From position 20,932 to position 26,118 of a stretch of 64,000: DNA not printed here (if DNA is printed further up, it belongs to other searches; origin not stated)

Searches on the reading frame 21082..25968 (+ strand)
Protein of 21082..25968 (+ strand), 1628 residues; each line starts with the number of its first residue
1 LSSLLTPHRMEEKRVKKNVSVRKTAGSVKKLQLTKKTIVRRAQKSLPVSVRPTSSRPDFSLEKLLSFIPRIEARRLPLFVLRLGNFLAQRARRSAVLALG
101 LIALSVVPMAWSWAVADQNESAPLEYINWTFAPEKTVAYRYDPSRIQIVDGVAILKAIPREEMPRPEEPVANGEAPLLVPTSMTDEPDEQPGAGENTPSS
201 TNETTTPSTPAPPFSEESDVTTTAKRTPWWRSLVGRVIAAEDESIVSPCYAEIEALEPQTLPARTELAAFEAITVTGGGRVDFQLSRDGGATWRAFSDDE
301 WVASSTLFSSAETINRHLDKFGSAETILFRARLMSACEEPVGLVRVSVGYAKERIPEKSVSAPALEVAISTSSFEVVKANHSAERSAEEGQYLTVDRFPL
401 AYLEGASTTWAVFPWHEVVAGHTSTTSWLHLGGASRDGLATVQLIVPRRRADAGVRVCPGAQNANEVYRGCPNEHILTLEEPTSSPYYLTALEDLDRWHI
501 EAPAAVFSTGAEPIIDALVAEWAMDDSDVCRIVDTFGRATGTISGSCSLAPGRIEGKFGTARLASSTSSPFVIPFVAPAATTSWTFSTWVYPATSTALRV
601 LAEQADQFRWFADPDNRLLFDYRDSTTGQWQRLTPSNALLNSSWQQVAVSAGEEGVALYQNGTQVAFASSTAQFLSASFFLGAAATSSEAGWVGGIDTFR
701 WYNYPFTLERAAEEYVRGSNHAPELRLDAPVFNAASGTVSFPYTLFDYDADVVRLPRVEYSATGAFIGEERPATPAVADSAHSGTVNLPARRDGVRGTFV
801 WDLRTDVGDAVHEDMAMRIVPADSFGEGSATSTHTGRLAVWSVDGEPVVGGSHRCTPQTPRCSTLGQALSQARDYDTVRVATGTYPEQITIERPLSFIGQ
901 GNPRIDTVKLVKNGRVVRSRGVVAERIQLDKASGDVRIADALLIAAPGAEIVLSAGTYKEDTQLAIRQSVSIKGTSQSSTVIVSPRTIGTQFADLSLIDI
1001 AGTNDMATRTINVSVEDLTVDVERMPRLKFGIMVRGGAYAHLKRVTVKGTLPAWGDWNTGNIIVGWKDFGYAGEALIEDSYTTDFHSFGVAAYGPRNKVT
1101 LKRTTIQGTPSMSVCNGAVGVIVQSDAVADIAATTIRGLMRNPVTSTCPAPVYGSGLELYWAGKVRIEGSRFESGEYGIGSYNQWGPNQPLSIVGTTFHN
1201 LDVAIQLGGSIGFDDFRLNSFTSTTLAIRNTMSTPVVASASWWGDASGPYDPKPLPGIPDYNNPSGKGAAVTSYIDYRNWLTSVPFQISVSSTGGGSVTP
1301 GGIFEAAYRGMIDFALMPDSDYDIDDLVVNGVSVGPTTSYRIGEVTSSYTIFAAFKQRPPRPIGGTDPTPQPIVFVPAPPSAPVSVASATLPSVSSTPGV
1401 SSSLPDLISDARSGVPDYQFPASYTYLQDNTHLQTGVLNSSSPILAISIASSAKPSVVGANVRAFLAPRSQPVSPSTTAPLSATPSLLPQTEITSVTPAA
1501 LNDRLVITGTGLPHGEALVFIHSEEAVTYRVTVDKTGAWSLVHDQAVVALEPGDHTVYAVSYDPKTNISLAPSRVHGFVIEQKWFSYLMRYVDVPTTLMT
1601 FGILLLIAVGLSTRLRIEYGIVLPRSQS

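Call 22: search_protein_families(library=pfam, proteins=[window:21082-25968:+], max_evalue=0.001)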
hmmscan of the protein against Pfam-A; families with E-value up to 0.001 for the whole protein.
window:21082-25968:+ (1628 aa): 1 family
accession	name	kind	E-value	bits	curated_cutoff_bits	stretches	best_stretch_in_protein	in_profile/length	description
PF13385.13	Laminin_G_3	-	1.7e-14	54.7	27.6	1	578-709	13-148/151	Concanavalin A-like lectin/glucanases superfamily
